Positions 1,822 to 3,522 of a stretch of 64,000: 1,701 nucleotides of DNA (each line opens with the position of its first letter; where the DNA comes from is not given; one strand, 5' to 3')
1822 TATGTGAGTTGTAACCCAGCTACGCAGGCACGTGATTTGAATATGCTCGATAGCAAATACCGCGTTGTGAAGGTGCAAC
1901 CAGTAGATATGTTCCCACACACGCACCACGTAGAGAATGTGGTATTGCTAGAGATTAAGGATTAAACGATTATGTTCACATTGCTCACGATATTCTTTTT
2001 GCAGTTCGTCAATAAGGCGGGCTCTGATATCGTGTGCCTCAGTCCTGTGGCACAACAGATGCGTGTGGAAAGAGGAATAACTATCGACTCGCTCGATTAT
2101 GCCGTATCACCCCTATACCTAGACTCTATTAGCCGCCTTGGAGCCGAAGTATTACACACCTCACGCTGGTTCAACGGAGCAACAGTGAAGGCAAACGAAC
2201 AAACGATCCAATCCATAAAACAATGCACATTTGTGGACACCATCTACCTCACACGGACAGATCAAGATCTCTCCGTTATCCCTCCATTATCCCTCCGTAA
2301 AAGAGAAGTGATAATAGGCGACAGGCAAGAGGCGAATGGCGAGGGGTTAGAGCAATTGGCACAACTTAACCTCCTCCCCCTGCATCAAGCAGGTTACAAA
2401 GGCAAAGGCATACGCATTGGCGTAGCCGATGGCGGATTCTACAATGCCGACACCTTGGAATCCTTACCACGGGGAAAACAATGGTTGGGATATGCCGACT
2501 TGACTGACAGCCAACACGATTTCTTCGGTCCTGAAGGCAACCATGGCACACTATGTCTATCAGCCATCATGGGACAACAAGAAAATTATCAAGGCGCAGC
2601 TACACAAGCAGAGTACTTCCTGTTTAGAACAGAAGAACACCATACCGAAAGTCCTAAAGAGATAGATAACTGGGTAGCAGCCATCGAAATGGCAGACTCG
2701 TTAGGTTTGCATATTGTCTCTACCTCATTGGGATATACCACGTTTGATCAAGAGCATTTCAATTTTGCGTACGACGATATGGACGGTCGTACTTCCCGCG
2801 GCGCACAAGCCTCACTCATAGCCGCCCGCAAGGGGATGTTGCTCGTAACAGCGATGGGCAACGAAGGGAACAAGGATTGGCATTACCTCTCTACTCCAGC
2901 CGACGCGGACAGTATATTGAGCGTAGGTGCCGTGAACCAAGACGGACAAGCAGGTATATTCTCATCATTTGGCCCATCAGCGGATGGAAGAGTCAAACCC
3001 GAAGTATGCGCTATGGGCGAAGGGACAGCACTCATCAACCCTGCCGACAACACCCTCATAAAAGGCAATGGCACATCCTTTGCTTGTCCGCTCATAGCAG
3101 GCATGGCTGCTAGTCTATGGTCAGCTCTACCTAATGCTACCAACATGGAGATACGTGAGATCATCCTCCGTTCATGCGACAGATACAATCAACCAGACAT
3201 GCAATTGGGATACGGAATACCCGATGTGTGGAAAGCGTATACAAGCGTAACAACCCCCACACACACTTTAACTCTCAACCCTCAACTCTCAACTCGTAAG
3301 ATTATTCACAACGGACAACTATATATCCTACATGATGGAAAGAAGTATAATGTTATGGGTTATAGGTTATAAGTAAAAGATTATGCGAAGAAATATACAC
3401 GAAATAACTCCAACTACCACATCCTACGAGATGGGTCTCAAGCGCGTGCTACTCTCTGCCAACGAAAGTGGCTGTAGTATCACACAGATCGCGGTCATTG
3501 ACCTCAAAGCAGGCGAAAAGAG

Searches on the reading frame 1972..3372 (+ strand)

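Call 42: search_protein_families(library=pfam, proteins=[window:1972-3372:+], max_evalue=0.001)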
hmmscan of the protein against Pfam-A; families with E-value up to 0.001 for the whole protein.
window:1972-3372:+ (466 aa): 1 family
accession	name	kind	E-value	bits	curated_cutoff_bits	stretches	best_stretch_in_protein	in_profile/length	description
PF00082.27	Peptidase_S8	-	3.5e-35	122.1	21.8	1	144-415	1-288/288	Subtilase family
